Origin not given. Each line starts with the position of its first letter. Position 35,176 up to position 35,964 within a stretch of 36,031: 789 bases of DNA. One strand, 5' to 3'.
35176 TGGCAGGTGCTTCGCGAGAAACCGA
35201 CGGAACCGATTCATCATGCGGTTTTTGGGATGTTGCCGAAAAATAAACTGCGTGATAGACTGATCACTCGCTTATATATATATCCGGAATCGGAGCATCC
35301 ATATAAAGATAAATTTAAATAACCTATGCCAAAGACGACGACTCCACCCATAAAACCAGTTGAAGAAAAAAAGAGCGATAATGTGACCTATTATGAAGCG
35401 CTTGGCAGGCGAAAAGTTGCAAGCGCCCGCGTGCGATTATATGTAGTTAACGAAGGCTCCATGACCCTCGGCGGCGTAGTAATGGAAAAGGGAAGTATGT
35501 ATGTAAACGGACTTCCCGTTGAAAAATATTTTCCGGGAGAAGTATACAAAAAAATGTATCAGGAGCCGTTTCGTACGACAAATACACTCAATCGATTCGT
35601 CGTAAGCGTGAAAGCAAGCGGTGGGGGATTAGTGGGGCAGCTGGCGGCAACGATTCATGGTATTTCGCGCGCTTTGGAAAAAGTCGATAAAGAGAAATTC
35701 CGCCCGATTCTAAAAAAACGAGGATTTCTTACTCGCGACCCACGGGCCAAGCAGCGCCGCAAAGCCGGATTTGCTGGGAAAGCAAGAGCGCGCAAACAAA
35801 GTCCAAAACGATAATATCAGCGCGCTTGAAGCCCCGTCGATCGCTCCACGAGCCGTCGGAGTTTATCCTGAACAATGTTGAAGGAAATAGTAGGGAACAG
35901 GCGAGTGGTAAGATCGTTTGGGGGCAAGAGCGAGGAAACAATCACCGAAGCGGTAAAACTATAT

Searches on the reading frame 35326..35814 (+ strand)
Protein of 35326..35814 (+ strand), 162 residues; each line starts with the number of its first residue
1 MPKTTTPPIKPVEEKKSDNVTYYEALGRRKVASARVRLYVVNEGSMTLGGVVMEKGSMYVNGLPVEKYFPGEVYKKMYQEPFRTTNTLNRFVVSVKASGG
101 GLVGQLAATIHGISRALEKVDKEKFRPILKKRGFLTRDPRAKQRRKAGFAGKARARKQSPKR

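Call 82: find_encoding_contigs(protein=window:35326-35814:+, flank=10000, max_places=4)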
Protein window:35326-35814:+ (162 aa): 1 contig read that carries it; 1 place shown.
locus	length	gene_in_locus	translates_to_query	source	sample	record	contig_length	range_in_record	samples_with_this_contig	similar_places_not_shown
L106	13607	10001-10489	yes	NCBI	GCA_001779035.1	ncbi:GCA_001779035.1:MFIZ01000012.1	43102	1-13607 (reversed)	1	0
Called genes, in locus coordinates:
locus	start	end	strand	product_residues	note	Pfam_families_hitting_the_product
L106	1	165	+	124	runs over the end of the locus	PF00281:Ribosomal_L5, PF00673:Ribosomal_L5_C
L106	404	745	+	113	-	PF00410:Ribosomal_S8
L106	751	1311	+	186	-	PF00347:Ribosomal_L6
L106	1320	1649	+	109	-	PF00861:Ribosomal_L18p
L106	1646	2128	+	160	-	PF00333:Ribosomal_S5, PF03719:Ribosomal_S5_C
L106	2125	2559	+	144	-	PF00828:Ribosomal_L27A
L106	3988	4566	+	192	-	PF00406:ADK, PF02223:Thymidylate_kin (faint), PF13207:AAA_17, PF13238:AAA_18, PF13671:AAA_33 (faint)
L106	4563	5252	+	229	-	PF02224:Cytidylate_kin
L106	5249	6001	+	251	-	PF00557:Peptidase_M24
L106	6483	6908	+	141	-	PF00416:Ribosomal_S13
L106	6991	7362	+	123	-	PF00411:Ribosomal_S11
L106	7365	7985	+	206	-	PF00163:Ribosomal_S4, PF01479:S4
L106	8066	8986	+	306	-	PF01193:RNA_pol_L, PF01000:RNA_pol_A_bac, PF03118:RNA_pol_A_CTD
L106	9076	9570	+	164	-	PF01196:Ribosomal_L17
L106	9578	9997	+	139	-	PF00572:Ribosomal_L13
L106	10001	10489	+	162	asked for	PF00380:Ribosomal_S9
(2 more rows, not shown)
